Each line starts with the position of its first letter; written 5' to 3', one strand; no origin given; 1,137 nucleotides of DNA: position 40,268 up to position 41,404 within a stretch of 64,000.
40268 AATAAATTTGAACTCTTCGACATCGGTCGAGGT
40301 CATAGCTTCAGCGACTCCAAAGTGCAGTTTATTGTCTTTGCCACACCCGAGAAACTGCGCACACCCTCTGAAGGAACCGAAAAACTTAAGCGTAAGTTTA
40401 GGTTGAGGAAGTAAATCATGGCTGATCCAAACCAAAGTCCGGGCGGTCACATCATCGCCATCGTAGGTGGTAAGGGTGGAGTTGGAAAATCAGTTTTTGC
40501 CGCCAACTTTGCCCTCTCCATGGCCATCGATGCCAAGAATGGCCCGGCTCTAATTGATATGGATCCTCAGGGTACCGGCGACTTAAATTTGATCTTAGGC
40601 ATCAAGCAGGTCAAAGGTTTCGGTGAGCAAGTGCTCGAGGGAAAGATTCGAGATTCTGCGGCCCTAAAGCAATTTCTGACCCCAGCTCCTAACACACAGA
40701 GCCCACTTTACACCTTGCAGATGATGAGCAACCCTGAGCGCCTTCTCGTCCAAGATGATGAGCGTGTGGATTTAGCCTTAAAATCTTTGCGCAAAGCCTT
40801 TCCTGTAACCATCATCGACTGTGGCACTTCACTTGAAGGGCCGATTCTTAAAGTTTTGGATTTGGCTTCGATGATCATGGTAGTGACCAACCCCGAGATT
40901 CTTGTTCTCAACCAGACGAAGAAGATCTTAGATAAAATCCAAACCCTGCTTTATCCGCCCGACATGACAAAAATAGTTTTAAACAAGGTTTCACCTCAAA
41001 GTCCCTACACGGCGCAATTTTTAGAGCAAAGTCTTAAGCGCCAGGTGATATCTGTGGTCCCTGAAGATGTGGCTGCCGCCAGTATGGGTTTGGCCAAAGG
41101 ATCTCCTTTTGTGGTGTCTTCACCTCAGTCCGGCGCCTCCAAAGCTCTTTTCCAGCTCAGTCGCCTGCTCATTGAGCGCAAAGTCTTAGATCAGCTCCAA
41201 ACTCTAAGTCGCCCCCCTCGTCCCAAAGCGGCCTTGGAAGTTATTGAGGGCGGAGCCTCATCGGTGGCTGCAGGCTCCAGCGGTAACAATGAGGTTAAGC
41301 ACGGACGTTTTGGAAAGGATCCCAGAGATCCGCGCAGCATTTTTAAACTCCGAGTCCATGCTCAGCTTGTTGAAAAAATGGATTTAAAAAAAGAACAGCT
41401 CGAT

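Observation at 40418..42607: Single-polypeptide fusion of a TadZ/CpaE-like ParA ATPase with the TadA/CpaF secretion ATPase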

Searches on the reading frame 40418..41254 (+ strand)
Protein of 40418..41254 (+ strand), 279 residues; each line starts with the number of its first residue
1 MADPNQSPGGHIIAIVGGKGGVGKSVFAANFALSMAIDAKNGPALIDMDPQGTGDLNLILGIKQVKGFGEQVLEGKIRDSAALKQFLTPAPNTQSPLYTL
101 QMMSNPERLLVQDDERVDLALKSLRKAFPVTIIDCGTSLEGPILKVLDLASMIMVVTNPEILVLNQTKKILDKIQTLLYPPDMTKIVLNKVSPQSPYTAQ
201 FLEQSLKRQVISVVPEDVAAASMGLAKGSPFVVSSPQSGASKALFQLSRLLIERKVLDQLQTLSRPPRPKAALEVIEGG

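Call 9: search_solved_structures(query=window:40418-41254:+, max_evalue=0.001)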
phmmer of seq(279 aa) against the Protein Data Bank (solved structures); distinct sequences matched with E-value up to 0.001: 20.
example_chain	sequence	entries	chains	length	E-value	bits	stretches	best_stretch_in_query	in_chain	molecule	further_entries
1g3q_A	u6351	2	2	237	1.1e-15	60.8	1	10-249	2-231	CELL DIVISION INHIBITOR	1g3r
1ion_A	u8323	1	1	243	7.2e-13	51.7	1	11-249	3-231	PROBABLE CELL DIVISION INHIBITOR MIND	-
1hyq_A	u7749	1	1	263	6.9e-12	48.5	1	13-251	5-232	CELL DIVISION INHIBITOR (MIND-1)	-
8ray_B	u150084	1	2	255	5.8e-11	45.4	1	10-254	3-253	ParA family protein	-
3ea0_A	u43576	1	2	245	1.2e-10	44.4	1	11-245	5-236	ATPase, ParA family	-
4rz2_A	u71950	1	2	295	2.1e-09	40.3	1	5-248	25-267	Site-determining protein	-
4v03_A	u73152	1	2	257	6.5e-09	38.7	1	11-253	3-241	SITE-DETERMINING PROTEIN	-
4rz3_A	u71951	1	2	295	1.2e-08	37.8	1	5-248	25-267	Site-determining protein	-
4v02_A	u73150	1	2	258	2.5e-08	36.8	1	11-253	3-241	SITE-DETERMINING PROTEIN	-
6riq_C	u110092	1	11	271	3.9e-07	32.9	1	12-246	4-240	Site-determining protein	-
3q9l_A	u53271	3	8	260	7.5e-07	32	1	11-251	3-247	Septum site-determining protein minD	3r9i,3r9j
6iub_A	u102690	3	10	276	4.8e-06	29.3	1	10-178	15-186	SpoOJ regulator (Soj)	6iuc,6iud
4pfs_A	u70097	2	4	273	7.3e-05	25.5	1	11-163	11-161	Cobyrinic Acid a,c-diamide synthase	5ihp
5if9_A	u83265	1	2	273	7.3e-05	25.5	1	11-163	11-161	Cobyrinic Acid a,c-diamide synthase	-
8jmj_A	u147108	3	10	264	8.7e-05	25.2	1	11-178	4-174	SpoOJ regulator (Soj)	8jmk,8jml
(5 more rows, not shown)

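Call 22: find_related_loci(query=A1, collection=genome_contigs, flank=10000)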
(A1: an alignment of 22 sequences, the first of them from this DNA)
Query A1 (266 aa) in genome_contigs; peptide patterns used: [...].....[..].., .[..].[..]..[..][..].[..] (x = any residue, [..] = any of these).
600 stretches matched a pattern (row limit reached: there are more); 95 encode a relative of the query (tblastn E <= 1e-3); the best 80 are kept; 80 distinct loci.
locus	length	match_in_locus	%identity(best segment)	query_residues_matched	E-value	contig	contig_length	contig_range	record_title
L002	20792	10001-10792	59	8-266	1e-93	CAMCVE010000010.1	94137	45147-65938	MAG: Bacteriovorax stolpii isolate ME-21oct19-152 genome assembly, contig: ME-21oct19-C270, whole genome shotgun sequenc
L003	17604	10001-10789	58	5-265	3e-91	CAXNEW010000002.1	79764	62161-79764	MAG: Bdellovibrionota bacterium isolate LH-05nov19-147 genome assembly, contig: LH-05nov19-C425, whole genome shotgun se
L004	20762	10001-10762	41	10-266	3e-53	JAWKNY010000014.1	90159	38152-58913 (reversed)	MAG: Bdellovibrionota bacterium isolate BC2.86 BC2.86.fa-14, whole genome shotgun sequence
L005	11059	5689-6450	39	10-266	8e-51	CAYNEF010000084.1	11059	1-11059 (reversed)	MAG TPA_asm: uncultured Pseudobdellovibrionaceae bacterium isolate SRP278252_co1_294 genome assembly, contig: NODE_10677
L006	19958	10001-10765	40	9-266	6e-48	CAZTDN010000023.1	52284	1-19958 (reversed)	MAG TPA_asm: uncultured Pseudobdellovibrionaceae bacterium isolate SRP219642_co5_573 genome assembly, contig: NODE_787_l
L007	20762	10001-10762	39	10-266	5e-47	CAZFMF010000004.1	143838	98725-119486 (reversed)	MAG TPA_asm: uncultured Pseudobdellovibrionaceae bacterium isolate SRP287051_co1_153 genome assembly, contig: NODE_250_l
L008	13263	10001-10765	37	9-266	6e-46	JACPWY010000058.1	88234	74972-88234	MAG: Deltaproteobacteria bacterium isolate NC_groundwater_823_Pr1_B-0.1um_55_34 Montesol18_Bp1_scaffold_1371387, whole g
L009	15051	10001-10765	37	9-266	1e-45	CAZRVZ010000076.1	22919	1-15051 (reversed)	MAG TPA_asm: uncultured Pseudobdellovibrionaceae bacterium isolate binchicken_co203_350 genome assembly, contig: k141_32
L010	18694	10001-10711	34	27-266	4e-45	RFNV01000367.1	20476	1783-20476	MAG: Proteobacteria bacterium isolate LLD_334 Lanier.contig21438.20476bp, whole genome shotgun sequence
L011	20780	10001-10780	39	5-266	2e-42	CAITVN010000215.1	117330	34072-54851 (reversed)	MAG: Oligoflexia bacterium isolate LJ_bin-4497 genome assembly, contig: bin-4497:215/244, whole genome shotgun sequence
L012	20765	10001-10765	38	10-266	3e-42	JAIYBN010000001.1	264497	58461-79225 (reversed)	MAG: Proteobacteria bacterium isolate E1_MAG_00048 pond_E1_MAG_00048_000000000007, whole genome shotgun sequence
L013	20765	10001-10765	36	10-266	1e-41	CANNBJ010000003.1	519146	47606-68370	MAG: Bdellovibrionales bacterium isolate ZE-Jul18-80 genome assembly, contig: ZE-Jul18-C5, whole genome shotgun sequence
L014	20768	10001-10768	36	9-266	1e-40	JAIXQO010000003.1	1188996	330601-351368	MAG: Proteobacteria bacterium isolate C4_MAG_00031 pond_C4_MAG_00031_000000000006, whole genome shotgun sequence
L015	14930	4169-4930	37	10-266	9e-41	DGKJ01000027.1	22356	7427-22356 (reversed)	MAG TPA_asm: Bacteriovoracaceae bacterium UBA4573 UBA4573_contig_1193, whole genome shotgun sequence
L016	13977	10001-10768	36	9-266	3e-40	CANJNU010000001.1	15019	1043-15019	MAG: Bacteriovoracaceae bacterium isolate RH-23may17-4 genome assembly, contig: RH-23may17-C30146, whole genome shotgun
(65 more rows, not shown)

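Call 25: search_solved_structures(query=A1, max_evalue=1)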
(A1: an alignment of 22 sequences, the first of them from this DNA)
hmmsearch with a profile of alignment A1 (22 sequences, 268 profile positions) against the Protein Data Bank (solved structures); distinct sequences matched with E-value up to 1: 109 (the best 60 are shown).
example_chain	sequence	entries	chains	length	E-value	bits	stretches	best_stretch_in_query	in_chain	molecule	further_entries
3ea0_A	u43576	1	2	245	3e-28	102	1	14-251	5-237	ATPase, ParA family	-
1g3q_A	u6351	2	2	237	1.8e-25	92.9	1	13-256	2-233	CELL DIVISION INHIBITOR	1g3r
1ion_A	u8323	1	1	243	5.8e-24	87.9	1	14-254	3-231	PROBABLE CELL DIVISION INHIBITOR MIND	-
1hyq_A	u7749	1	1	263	2.2e-22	82.7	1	15-257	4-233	CELL DIVISION INHIBITOR (MIND-1)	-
4v03_A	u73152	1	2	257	3.7e-19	72.1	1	13-259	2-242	SITE-DETERMINING PROTEIN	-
4v02_A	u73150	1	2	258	5.3e-18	68.3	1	13-259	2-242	SITE-DETERMINING PROTEIN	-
4rz2_A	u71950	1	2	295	4.7e-17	65.2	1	9-253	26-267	Site-determining protein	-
8ray_B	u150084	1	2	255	1.3e-16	63.8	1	13-259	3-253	ParA family protein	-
4rz3_A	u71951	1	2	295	6.9e-16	61.4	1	9-253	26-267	Site-determining protein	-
5j1j_A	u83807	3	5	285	3.5e-14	55.8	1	9-165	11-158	Site-determining protein | Transcriptional antiactivator FleN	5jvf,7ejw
6riq_C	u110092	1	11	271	3.6e-14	55.8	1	14-259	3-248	Site-determining protein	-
3q9l_A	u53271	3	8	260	1.6e-13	53.7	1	13-258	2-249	Septum site-determining protein minD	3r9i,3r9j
6iub_A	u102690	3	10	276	2.8e-13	52.9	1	9-181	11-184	SpoOJ regulator (Soj)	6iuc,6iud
8pb9_A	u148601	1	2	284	3e-13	52.8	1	9-165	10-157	Antiactivator FleN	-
8p53_A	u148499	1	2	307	3.5e-13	52.5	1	9-165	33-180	Antiactivator FleN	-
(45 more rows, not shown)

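Call 29: search_protein_representatives(alignment_id=A1)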
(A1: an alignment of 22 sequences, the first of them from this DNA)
Query: 22 sequences, 268 profile positions. Proteins with E-value up to 0.001 (for the whole library): 36879; up to 1e-10: 8612; up to 1e-30: 277. The best 150 are listed.
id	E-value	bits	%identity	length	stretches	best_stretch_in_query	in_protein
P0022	2.3e-113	394.2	-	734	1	1-268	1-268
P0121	9.9e-107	372.4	-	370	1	9-268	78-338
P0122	1.3e-82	293.4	-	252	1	10-255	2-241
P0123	4.3e-70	252.3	-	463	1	12-267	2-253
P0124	1.8e-69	250.2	-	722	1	12-266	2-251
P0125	1.4e-68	247.3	-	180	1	11-194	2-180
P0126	3.2e-65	236.3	-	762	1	11-267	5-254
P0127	7.4e-63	228.6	-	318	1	12-266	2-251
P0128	1.3e-58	214.6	-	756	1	10-257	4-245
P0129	1.6e-57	211.1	-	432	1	10-256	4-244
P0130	2.1e-56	207.4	-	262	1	10-267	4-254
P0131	1.6e-54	201.3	-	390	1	13-267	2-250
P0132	1.8e-54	201.1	-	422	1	10-259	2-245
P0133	1.1e-51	191.9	-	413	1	12-266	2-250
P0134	8.5e-51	189.0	-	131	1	148-267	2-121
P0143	1.2e-44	168.9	-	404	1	8-258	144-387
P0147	2.7e-42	161.2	-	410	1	6-258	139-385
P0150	1.0e-41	159.3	-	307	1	9-259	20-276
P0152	6.4e-41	156.6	-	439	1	6-258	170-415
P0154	3.4e-40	154.3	-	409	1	6-266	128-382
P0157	2.5e-39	151.4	-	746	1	5-257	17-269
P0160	1.5e-38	148.8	-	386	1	8-258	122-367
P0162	6.1e-38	146.9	-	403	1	6-257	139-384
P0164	1.0e-37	146.2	-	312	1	13-257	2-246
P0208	7.8e-35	136.7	-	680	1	7-259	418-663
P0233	4.8e-34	134.1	-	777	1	13-249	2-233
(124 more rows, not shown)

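Call 30: search_protein_families(library=pfam, proteins=[P0143, P0147, P0152, P0154, P0160, P0150, P0164, P0157, P0233, P0208], max_evalue=0.0001)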
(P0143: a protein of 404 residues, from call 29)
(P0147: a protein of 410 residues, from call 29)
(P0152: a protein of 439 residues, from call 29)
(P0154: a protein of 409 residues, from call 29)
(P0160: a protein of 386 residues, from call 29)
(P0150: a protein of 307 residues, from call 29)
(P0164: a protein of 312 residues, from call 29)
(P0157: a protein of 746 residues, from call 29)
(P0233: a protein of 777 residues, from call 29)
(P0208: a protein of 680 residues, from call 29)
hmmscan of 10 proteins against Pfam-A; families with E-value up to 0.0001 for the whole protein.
P0143 (404 aa): 6 families
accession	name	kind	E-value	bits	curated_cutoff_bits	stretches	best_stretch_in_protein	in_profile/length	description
PF13614.12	AAA_31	-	4.3e-15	56.6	27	1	150-306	2-162/177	AAA domain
PF00072.30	Response_reg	-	1.1e-12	48.5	30.2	1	32-118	24-110/111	Response regulator receiver domain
PF10609.15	ParA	-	4e-12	46.5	27.1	1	150-199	4-52/246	NUBPL iron-transfer P-loop NTPase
PF01656.29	CbiA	-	9.8e-11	42.1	25.4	1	152-324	1-82/125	CobQ/CobB/MinD/ParA nucleotide binding domain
PF09140.17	MipZ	-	4.5e-07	29.9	20.7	1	151-291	2-127/262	ATPase MipZ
PF02374.21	ArsA_ATPase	-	1e-05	25.4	24.3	0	153-188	4-38/305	Anion-transporting ATPase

P0147 (410 aa): 5 families
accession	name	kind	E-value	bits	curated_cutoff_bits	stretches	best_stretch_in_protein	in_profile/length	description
PF13614.12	AAA_31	-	3.8e-15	56.7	27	1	148-304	3-162/177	AAA domain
PF00072.30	Response_reg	-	1.4e-11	45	30.2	1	23-119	16-110/111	Response regulator receiver domain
PF10609.15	ParA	-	2.2e-11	44.1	27.1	1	148-383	5-245/246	NUBPL iron-transfer P-loop NTPase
PF01656.29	CbiA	-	2.6e-09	37.5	25.4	1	149-353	1-116/125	CobQ/CobB/MinD/ParA nucleotide binding domain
PF06564.18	CBP_BcsQ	-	8.5e-07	29.2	21.3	0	148-183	3-37/234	Cellulose biosynthesis protein BcsQ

P0152 (439 aa): 6 families
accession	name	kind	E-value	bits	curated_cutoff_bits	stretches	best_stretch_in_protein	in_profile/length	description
PF00072.30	Response_reg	-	1.1e-25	90.4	30.2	1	16-125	2-110/111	Response regulator receiver domain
PF10609.15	ParA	-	2.4e-20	73.4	27.1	1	177-413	3-245/246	NUBPL iron-transfer P-loop NTPase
PF13614.12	AAA_31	-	4.4e-14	53.2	27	1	178-340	2-168/177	AAA domain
PF01656.29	CbiA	-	3.6e-10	40.3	25.4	1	180-382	1-115/125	CobQ/CobB/MinD/ParA nucleotide binding domain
PF09140.17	MipZ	-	1.9e-06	27.8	20.7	1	178-316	1-126/262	ATPase MipZ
PF06564.18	CBP_BcsQ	-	7.1e-05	22.9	21.3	0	185-325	9-151/234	Cellulose biosynthesis protein BcsQ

P0154 (409 aa): 5 families
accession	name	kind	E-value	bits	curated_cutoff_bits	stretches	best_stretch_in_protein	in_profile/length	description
PF01656.29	CbiA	-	5.5e-12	46.2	25.4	1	138-343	1-117/125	CobQ/CobB/MinD/ParA nucleotide binding domain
PF13614.12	AAA_31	-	7.3e-12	46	27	1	136-297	2-166/177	AAA domain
PF10609.15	ParA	-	3.1e-09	37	27.1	1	136-340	4-202/246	NUBPL iron-transfer P-loop NTPase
PF06564.18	CBP_BcsQ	-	4.2e-09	36.7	21.3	1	137-369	3-230/234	Cellulose biosynthesis protein BcsQ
PF00072.30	Response_reg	-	7e-05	23.4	30.2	0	21-118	13-110/111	Response regulator receiver domain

P0160 (386 aa): 4 families
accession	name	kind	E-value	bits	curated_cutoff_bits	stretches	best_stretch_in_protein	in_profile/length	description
PF13614.12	AAA_31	-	1.6e-13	51.4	27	1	128-290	2-166/177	AAA domain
PF01656.29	CbiA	-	2.7e-11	44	25.4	1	130-322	1-103/125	CobQ/CobB/MinD/ParA nucleotide binding domain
PF06564.18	CBP_BcsQ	-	1.9e-07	31.3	21.3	1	129-363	3-231/234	Cellulose biosynthesis protein BcsQ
PF10609.15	ParA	-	6.1e-05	23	27.1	0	128-167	4-41/246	NUBPL iron-transfer P-loop NTPase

P0150 (307 aa): 3 families
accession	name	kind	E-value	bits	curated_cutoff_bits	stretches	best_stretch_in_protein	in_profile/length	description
PF10609.15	ParA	-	1.6e-11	44.6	27.1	1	25-78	4-55/246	NUBPL iron-transfer P-loop NTPase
PF01656.29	CbiA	-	8e-11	42.4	25.4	1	27-243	1-116/125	CobQ/CobB/MinD/ParA nucleotide binding domain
PF13614.12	AAA_31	-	3.1e-07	30.9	27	1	25-178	2-146/177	AAA domain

P0164 (312 aa): 4 families
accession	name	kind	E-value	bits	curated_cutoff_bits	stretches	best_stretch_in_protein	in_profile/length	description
PF13614.12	AAA_31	-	2.6e-13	50.7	27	1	3-171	2-167/177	AAA domain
PF01656.29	CbiA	-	1.5e-10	41.5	25.4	1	5-190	1-90/125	CobQ/CobB/MinD/ParA nucleotide binding domain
PF10609.15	ParA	-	2.3e-06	27.6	27.1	1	2-56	3-54/246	NUBPL iron-transfer P-loop NTPase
PF06564.18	CBP_BcsQ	-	1.1e-05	25.5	21.3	1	9-243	8-231/234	Cellulose biosynthesis protein BcsQ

P0157 (746 aa): 7 families
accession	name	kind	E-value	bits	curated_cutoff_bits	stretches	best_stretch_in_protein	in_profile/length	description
PF00437.27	T2SSE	-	9.1e-62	209.3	24.9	1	387-668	3-282/370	Type II/IV secretion system protein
PF10609.15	ParA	-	3.4e-13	50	27.1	1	25-266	3-243/246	NUBPL iron-transfer P-loop NTPase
PF01656.29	CbiA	-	1.5e-12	48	25.4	1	28-177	1-54/125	CobQ/CobB/MinD/ParA nucleotide binding domain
PF13614.12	AAA_31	-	1.1e-08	35.6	27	1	26-173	2-146/177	AAA domain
PF13401.12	AAA_22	-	2.2e-06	28.4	27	0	516-592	6-84/130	AAA domain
PF13191.12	AAA_16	-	2.9e-06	28.3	32.6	0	516-563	25-78/167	AAA ATPase domain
PF20720.3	nSTAND3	-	4.7e-06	26.8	27.2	0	515-555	17-58/155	Novel STAND NTPase 3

P0233 (777 aa): 6 families
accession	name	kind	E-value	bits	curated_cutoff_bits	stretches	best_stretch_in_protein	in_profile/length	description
PF00437.27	T2SSE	-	2e-65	221.3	24.9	1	365-644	3-279/370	Type II/IV secretion system protein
PF01656.29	CbiA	-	8.7e-09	35.8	25.4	1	6-186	2-91/125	CobQ/CobB/MinD/ParA nucleotide binding domain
PF00005.33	ABC_tran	-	4.2e-06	27.8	25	0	495-529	13-47/137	ABC transporter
PF13614.12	AAA_31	-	1.1e-05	25.9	27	1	4-166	3-167/177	AAA domain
PF20720.3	nSTAND3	-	4.4e-05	23.7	27.2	0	490-531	14-56/155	Novel STAND NTPase 3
PF10609.15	ParA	-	5e-05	23.3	27.1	0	4-43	5-43/246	NUBPL iron-transfer P-loop NTPase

P0208 (680 aa): 7 families
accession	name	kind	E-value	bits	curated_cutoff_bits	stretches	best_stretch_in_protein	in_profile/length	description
PF00072.30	Response_reg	-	4.8e-26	91.6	30.2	1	7-117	2-110/111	Response regulator receiver domain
PF13614.12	AAA_31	-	8.3e-17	62.1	27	1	432-582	9-162/177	AAA domain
PF01656.29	CbiA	-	1.5e-12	48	25.4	1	431-636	5-121/125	CobQ/CobB/MinD/ParA nucleotide binding domain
PF10609.15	ParA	-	9e-12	45.4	27.1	1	428-658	7-243/246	NUBPL iron-transfer P-loop NTPase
PF02374.21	ArsA_ATPase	-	7e-08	32.5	24.3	1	429-457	5-33/305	Anion-transporting ATPase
PF00142.24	Fer4_NifH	-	4.6e-06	26.7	25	1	429-512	4-86/271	4Fe-4S iron sulfur cluster binding proteins, NifH/frxC family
PF00448.28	SRP54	-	3.9e-05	23.8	22.7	0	428-464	4-39/196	SRP54-type protein, GTPase domain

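Call 31: list_cluster_members(proteins=[P0143, P0147, P0152, P0154, P0160, P0162, P0150, P0164, P0157, P0233])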
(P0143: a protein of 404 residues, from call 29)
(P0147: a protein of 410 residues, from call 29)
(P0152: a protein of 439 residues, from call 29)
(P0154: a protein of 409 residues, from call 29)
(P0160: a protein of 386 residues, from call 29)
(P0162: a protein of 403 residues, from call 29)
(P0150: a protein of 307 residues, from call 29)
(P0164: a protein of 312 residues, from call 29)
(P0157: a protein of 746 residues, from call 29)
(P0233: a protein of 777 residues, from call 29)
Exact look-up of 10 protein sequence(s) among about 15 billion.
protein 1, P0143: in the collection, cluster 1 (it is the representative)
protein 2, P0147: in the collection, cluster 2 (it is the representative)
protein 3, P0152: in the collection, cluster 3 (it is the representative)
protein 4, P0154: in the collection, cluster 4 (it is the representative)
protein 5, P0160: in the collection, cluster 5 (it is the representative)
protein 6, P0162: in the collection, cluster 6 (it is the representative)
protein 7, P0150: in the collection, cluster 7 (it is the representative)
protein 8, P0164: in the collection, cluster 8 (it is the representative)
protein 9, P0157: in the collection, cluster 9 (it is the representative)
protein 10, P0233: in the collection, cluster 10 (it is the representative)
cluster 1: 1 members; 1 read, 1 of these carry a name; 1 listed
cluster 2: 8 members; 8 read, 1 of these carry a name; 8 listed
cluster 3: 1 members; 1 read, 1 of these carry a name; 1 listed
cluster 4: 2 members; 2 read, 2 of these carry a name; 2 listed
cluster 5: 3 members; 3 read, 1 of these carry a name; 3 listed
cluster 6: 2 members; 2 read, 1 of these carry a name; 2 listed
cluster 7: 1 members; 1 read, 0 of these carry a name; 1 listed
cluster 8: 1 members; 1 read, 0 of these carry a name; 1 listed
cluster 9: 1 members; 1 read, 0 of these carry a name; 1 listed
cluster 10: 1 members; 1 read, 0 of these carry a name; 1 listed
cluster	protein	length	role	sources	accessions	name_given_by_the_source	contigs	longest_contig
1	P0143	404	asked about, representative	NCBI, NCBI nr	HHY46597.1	MAG TPA: AAA family ATPase [Firmicutes bacterium] | AAA family ATPase [Bacillota bacterium]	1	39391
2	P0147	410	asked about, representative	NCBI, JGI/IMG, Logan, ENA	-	-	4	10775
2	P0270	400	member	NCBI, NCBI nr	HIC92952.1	MAG TPA: response regulator [Anaerolineae bacterium] | response regulator [Anaerolineae bacterium]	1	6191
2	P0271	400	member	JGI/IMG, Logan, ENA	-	-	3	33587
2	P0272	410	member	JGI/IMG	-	-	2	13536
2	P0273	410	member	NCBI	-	-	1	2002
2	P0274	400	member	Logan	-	-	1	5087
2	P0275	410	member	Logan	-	-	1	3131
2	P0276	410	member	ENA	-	-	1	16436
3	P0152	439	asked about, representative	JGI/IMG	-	pilus assembly protein CpaE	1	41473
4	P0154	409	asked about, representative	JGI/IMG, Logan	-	pilus assembly protein CpaE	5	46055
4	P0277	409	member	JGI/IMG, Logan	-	pilus assembly protein CpaE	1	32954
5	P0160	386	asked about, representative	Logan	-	-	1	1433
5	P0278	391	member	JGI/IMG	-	pilus assembly protein CpaE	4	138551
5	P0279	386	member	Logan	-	-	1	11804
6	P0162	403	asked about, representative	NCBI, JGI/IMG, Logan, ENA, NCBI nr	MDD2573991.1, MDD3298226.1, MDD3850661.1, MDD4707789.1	MAG: AAA family ATPase [Bacillota bacterium] | AAA family ATPase [Bacillota bacterium]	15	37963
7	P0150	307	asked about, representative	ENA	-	-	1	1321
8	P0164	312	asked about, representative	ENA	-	-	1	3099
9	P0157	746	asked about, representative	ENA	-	-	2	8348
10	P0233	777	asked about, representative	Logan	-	-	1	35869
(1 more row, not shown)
